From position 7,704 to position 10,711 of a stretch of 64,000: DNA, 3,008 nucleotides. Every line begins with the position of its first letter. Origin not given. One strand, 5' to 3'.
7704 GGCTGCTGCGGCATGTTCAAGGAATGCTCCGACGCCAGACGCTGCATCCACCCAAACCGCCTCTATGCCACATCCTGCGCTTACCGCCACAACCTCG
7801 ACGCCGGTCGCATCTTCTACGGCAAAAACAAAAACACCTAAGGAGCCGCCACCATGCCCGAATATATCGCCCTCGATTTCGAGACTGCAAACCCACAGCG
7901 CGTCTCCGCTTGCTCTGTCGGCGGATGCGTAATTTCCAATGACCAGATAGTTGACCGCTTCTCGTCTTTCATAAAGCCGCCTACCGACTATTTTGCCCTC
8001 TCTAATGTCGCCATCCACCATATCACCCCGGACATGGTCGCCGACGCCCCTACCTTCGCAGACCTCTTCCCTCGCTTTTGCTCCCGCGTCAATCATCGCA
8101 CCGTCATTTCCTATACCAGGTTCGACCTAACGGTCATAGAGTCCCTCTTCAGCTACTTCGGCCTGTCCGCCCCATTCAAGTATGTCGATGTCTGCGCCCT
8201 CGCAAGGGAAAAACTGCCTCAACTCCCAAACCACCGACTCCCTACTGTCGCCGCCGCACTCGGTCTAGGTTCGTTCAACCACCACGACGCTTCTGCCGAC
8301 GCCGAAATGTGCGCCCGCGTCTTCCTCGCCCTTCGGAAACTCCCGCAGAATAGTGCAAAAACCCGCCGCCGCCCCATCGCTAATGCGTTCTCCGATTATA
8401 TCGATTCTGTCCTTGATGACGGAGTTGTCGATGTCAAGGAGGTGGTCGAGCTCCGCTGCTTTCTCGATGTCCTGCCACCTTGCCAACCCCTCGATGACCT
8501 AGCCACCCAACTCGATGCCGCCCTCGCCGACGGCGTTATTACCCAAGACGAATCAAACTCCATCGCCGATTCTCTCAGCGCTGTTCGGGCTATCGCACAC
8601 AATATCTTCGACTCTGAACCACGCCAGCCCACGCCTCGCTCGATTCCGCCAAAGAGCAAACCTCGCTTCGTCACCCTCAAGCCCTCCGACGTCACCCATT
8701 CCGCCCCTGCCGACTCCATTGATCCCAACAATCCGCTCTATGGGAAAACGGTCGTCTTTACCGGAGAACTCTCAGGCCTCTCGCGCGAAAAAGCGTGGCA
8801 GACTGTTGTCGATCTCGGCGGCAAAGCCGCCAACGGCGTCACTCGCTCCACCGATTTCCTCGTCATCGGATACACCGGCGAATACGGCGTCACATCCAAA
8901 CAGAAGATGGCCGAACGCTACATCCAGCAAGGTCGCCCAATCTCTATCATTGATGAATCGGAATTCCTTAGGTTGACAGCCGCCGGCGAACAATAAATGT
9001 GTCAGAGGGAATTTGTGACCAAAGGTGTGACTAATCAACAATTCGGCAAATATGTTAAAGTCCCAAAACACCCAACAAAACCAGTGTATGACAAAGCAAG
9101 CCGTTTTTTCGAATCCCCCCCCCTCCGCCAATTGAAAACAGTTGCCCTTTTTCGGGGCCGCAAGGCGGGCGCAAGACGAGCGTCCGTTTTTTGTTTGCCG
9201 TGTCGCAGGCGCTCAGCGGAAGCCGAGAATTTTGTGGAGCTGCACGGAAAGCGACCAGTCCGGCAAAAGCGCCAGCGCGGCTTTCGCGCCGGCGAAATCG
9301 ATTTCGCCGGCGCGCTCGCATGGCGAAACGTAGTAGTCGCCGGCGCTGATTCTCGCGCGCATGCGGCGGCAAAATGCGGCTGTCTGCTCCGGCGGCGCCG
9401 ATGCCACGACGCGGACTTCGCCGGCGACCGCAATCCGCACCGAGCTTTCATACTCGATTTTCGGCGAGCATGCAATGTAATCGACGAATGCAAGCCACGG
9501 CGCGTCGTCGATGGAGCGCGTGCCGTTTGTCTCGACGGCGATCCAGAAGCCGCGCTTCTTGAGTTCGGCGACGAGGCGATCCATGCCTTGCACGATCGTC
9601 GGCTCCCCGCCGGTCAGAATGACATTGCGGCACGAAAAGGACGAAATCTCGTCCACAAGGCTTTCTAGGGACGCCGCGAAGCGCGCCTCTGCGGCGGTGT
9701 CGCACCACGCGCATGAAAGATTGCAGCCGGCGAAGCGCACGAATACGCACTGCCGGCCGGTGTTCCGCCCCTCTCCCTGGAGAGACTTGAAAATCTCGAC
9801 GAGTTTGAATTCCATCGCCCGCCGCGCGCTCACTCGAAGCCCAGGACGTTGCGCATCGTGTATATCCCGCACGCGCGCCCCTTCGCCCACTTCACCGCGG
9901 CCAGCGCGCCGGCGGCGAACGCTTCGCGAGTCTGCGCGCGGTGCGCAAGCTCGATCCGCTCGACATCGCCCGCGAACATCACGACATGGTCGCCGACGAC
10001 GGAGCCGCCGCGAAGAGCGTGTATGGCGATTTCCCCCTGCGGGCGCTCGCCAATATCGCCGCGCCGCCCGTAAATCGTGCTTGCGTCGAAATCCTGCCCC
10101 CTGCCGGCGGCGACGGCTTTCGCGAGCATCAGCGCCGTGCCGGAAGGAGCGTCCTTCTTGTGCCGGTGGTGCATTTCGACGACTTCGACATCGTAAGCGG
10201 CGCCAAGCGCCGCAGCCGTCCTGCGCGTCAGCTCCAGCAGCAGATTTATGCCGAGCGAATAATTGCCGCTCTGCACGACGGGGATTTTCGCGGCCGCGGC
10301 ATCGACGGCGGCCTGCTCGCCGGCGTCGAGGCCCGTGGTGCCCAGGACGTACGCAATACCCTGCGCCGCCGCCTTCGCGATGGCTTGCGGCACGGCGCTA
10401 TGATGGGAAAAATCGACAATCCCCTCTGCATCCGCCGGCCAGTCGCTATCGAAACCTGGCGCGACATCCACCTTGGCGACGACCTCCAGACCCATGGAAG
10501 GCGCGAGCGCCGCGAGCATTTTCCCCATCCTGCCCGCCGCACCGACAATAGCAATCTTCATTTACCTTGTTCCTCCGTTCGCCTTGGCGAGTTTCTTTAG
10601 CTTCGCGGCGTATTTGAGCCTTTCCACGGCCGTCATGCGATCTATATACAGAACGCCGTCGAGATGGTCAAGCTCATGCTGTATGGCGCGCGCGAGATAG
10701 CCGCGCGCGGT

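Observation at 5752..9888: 781-bp near-perfect direct duplication starting in the tRNA-Ser T-loop, duplicating queE and bracketing a 2.6-kb foreign insert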

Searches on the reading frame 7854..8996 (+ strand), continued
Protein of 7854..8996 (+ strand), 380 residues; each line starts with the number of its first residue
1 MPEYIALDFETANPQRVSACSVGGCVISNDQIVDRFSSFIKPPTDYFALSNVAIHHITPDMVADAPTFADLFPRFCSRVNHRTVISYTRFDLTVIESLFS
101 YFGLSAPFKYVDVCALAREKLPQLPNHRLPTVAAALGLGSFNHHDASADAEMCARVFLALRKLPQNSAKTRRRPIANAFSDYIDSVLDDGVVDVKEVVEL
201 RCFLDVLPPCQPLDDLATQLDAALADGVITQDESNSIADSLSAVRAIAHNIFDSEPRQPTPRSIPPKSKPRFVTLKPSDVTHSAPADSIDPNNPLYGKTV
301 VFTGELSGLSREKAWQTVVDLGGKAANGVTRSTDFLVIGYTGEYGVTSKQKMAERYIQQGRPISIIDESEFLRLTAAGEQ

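Call 42: find_related_loci(query=window:7854-8996:+, collection=metagenome_contigs, flank=10000)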
Query window:7854-8996:+ (380 aa) in metagenome_contigs; peptide patterns used: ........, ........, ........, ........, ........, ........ (x = any residue, [..] = any of these).
438 stretches matched a pattern; 40 encode a relative of the query (tblastn E <= 1e-3); 40 distinct loci.
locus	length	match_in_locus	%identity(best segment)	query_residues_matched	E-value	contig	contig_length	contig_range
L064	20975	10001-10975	29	3-377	3e-33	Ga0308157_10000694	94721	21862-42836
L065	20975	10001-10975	29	3-377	2e-31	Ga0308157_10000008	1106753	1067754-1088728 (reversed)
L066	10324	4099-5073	29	3-377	3e-31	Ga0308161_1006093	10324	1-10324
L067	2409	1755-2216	41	6-158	2e-31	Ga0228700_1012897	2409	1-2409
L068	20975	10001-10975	28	3-377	3e-29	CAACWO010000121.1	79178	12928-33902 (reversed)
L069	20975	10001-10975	29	3-377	3e-33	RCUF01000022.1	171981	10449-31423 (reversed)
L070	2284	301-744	39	4-150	1e-26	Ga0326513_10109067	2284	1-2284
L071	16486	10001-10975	26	3-377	6e-26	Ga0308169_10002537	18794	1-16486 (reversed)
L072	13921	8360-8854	37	3-165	4e-25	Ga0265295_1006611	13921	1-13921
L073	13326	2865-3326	37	6-156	9e-25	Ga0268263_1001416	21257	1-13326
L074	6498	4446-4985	34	7-175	5e-23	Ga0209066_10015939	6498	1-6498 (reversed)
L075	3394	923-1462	34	7-175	2e-22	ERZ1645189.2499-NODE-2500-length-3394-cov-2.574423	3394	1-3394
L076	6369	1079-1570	32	3-165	9e-22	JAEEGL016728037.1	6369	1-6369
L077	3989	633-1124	32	3-165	3e-21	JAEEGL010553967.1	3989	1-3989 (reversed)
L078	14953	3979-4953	36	3-377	2e-20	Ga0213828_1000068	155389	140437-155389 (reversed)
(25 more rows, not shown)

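Call 50: search_protein_families(library=pfam, proteins=[L051:1521-2624:+], max_evalue=0.001)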
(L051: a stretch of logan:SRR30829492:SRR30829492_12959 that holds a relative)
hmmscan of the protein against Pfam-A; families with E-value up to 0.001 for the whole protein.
L051:1521-2624:+ (367 aa): 1 family
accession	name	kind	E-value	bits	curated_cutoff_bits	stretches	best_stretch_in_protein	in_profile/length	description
PF00589.27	Phage_integrase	-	1.5e-16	61.1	27.1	1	186-353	5-169/172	Phage integrase family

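Call 54: find_encoding_contigs(protein=L002:5956-6681:-, flank=10000, max_places=10)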
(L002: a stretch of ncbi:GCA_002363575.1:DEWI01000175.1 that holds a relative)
Protein L002:5956-6681:- (241 aa): 4 contigs read that carry it; 3 places shown.
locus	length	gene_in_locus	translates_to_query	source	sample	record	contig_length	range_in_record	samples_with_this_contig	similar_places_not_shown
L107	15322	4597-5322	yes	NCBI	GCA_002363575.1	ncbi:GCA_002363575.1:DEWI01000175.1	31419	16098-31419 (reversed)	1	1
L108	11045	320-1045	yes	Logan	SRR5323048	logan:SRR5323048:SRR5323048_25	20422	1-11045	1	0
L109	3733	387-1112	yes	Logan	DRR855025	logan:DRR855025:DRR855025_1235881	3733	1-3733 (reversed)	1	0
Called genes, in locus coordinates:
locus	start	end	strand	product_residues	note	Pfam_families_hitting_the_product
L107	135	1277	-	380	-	PF00929:RNase_T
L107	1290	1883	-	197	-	-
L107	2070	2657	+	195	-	-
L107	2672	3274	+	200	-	PF04055:Radical_SAM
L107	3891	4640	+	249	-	-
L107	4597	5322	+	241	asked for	PF02508:Rnf-Nqr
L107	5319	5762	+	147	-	PF22811:Zn_ribbon_NrdR, PF03477:ATP-cone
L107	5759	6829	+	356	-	PF01408:GFO_IDH_MocA, PF03447:NAD_binding_3 (weak), PF22725:GFO_IDH_MocA_C3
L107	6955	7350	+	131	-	PF01325:Fe_dep_repress, PF02742:Fe_dep_repr_C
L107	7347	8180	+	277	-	PF02591:Zn_ribbon_9, PF00359:PTS_EIIA_2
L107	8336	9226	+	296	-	PF13354:Beta-lactamase2, PF00768:Peptidase_S11, PF00144:Beta-lactamase (faint)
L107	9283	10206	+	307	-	PF21088:MS_channel_1st (weak), PF00924:MS_channel_2nd, PF21082:MS_channel_3rd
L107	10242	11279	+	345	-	PF00106:adh_short (weak), PF01073:3Beta_HSD, PF01370:Epimerase, PF02719:Polysacc_synt_2, PF04321:RmlD_sub_bind, PF07993:NAD_binding_4 (faint), PF16363:GDP_Man_Dehyd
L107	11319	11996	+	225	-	-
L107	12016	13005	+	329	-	PF01207:Dus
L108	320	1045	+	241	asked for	PF02508:Rnf-Nqr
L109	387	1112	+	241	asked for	PF02508:Rnf-Nqr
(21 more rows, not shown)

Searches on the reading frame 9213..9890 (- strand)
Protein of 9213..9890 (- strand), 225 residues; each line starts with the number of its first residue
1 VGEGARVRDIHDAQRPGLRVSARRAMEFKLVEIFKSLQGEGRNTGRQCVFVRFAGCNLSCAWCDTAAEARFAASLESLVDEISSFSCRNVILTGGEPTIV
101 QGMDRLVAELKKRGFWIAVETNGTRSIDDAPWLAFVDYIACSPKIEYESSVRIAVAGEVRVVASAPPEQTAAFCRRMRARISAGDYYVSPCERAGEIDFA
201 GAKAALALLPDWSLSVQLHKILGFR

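Call 6: search_protein_families(library=pfam, proteins=[window:9213-9890:-], max_evalue=0.01)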
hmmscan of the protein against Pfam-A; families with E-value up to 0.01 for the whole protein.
window:9213-9890:- (225 aa): 2 families
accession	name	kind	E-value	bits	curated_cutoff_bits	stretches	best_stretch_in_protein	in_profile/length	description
PF04055.27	Radical_SAM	-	1.7e-11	45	29.5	1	53-133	4-97/166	Radical SAM superfamily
PF13353.11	Fer4_12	-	0.0023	18.7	22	1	38-114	2-81/137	4Fe-4S single cluster domain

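Call 26: search_protein_families(library=ncbifam, proteins=[window:9213-9815:-], max_evalue=0.01)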
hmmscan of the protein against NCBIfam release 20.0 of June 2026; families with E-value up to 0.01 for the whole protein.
window:9213-9815:- (200 aa): 38 families (the best 25 are shown)
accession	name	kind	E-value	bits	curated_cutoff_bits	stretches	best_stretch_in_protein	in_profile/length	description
TIGR04508.1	queE_Cx14CxxC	equivalog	8.5e-28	97.6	240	1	4-199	2-207/208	7-carboxy-7-deazaguanine synthase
TIGR03963.1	rSAM_QueE_Clost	equivalog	1.6e-25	90.1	260.1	1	3-103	1-107/219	putative 7-carboxy-7-deazaguanine synthase QueE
TIGR04349.1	rSAM_QueE_gams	hypoth_equivalog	3e-23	82.6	300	1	4-104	2-104/210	7-carboxy-7-deazaguanine synthase QueE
TIGR03365.1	Bsubt_queE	equivalog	5.9e-22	78.3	206.1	1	3-120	3-128/238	7-carboxy-7-deazaguanine synthase QueE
TIGR04322.1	rSAM_QueE_Ecoli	equivalog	3.3e-21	75.8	200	2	9-42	1-34/215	7-carboxy-7-deazaguanine synthase QueE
TIGR02495.1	NrdG2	equivalog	2.9e-12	46.3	131.15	1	20-122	15-125/193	anaerobic ribonucleoside-triphosphate reductase activating protein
TIGR02668.1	moaA_archaeal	equivalog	1.5e-08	34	325.25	1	30-100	19-96/303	GTP 3',8-cyclase MoaA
NF045574.1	sacti_mat_StsB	exception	8.6e-08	31.4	625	1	28-99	103-179/466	StsB family radical SAM/SPASM domain sactipeptide maturase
TIGR04051.1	rSAM_NirJ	equivalog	2.1e-07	30.3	515.45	1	30-102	11-89/354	heme d1 biosynthesis radical SAM protein NirJ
NF045646.2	rSAM_Se_TrsS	equivalog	3.2e-07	29.2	490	1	30-107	95-179/441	radical SAM (seleno)protein TrsS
TIGR02666.1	moaA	equivalog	3.6e-07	29.5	284.05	1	31-100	20-102/336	GTP 3',8-cyclase MoaA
TIGR04545.1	rSAM_ahbD_hemeb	equivalog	7.6e-07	28.9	500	1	29-100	8-85/339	heme b synthase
NF001199.0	PRK00164.2-1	equivalog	1.2e-06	27.9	231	1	30-100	21-98/308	GTP 3',8-cyclase MoaA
TIGR04054.1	rSAM_NirJ1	equivalog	2.9e-06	26.2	650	1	13-100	28-121/387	putative heme d1 biosynthesis radical SAM protein NirJ1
NF049973.1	radical_Rv1681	equivalog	3.1e-06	26.4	380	1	21-98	73-154/326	Rv1681 family radical SAM protein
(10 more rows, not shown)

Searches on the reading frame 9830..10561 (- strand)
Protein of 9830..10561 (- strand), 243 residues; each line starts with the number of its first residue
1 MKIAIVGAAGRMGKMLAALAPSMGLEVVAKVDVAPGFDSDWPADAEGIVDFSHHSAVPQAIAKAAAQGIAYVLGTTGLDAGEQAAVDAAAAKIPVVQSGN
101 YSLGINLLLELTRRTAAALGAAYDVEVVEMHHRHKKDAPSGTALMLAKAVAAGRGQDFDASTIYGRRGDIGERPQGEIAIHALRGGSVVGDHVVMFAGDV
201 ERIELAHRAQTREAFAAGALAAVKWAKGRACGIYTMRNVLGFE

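Call 6: search_protein_families(library=pfam, proteins=[window:9830-10561:-], max_evalue=0.01)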
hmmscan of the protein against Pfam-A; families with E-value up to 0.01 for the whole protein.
window:9830-10561:- (243 aa): 2 families
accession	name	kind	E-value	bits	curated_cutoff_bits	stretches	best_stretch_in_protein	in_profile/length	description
PF05173.19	DapB_C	-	2.8e-43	147.3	27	1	104-240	1-121/121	Dihydrodipicolinate reductase, C-terminus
PF01113.26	DapB_N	-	6.4e-19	68.7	25.6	1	1-101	1-124/124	Dihydrodipicolinate reductase, N-terminus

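Call 12: find_encoding_contigs(protein=window:9830-10561:-, flank=10000, max_places=10)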
Protein window:9830-10561:- (243 aa): 5 contigs read that carry it; 5 places shown.
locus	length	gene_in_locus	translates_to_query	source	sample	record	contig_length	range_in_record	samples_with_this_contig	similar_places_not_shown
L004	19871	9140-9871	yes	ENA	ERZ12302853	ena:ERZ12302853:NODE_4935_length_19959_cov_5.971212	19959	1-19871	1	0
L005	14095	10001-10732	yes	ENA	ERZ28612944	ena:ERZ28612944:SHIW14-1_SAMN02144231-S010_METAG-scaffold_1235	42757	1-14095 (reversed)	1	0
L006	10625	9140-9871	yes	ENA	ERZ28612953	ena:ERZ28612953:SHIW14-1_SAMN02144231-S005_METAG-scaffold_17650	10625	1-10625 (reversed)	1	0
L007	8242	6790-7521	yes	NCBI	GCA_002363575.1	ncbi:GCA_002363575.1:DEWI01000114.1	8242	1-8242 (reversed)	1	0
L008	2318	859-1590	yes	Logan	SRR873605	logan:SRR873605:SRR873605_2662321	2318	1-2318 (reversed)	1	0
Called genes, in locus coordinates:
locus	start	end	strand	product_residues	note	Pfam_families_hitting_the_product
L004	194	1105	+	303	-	PF03009:GDPD, PF16387:DUF4996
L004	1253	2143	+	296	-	-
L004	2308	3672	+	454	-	PF07690:MFS_1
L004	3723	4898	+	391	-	PF10509:GalKase_gal_bdg, PF00288:GHMP_kinases_N, PF08544:GHMP_kinases_C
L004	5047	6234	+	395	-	-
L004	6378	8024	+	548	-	PF13624:SurA_N_3, PF13145:Rotamase_2 (faint)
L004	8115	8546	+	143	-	PF00692:dUTPase, PF22769:DCD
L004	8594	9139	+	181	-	PF01327:Pep_deformylase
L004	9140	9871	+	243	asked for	PF01113:DapB_N, PF05173:DapB_C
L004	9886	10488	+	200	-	PF04055:Radical_SAM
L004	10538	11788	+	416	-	-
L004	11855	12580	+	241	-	PF02508:Rnf-Nqr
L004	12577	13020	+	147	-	PF22811:Zn_ribbon_NrdR, PF03477:ATP-cone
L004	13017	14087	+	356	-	PF01408:GFO_IDH_MocA, PF03447:NAD_binding_3 (weak), PF22725:GFO_IDH_MocA_C3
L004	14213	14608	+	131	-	PF01325:Fe_dep_repress, PF02742:Fe_dep_repr_C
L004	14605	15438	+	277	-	PF02591:Zn_ribbon_9, PF00359:PTS_EIIA_2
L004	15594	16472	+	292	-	PF13354:Beta-lactamase2, PF00768:Peptidase_S11, PF00144:Beta-lactamase (faint)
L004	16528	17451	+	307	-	PF21088:MS_channel_1st (weak), PF00924:MS_channel_2nd, PF21082:MS_channel_3rd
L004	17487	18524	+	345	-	PF00106:adh_short (weak), PF01073:3Beta_HSD, PF01370:Epimerase, PF02719:Polysacc_synt_2, PF04321:RmlD_sub_bind, PF07993:NAD_binding_4 (faint), PF16363:GDP_Man_Dehyd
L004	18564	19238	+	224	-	-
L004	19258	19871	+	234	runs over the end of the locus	?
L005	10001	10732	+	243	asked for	PF01113:DapB_N, PF05173:DapB_C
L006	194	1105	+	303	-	PF03009:GDPD, PF16387:DUF4996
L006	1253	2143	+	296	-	-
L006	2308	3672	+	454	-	PF07690:MFS_1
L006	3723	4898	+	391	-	PF10509:GalKase_gal_bdg, PF00288:GHMP_kinases_N, PF08544:GHMP_kinases_C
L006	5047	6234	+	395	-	-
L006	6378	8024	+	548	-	PF13624:SurA_N_3, PF13145:Rotamase_2 (faint)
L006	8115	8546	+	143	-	PF00692:dUTPase, PF22769:DCD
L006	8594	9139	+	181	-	PF01327:Pep_deformylase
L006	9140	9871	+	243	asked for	PF01113:DapB_N, PF05173:DapB_C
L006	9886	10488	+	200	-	PF04055:Radical_SAM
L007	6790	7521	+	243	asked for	PF01113:DapB_N, PF05173:DapB_C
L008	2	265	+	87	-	?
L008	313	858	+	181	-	PF01327:Pep_deformylase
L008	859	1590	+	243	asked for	PF01113:DapB_N, PF05173:DapB_C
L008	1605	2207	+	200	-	PF04055:Radical_SAM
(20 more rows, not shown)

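Call 55: list_cluster_members(proteins=[window:9830-10561:-, window:9213-9815:-, window:7854-8996:+, window:11677-13323:-])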
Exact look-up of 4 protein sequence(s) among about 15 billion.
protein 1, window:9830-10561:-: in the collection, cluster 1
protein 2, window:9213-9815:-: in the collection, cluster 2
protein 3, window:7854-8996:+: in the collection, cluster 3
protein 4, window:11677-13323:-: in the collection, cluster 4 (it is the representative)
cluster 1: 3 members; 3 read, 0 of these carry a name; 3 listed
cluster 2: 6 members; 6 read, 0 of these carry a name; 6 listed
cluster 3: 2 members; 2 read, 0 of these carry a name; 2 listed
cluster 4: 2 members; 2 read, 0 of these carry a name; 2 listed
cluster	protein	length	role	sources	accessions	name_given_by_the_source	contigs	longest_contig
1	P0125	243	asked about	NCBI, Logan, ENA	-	-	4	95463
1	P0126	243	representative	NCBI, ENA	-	-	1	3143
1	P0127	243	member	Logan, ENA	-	-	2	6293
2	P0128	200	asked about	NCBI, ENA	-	-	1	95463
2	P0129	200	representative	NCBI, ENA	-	-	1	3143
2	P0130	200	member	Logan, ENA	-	-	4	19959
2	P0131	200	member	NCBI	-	-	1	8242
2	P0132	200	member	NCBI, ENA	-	-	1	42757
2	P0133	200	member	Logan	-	-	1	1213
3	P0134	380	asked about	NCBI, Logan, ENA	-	-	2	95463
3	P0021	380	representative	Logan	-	-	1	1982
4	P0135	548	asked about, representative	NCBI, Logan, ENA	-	-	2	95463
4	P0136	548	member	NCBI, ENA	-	-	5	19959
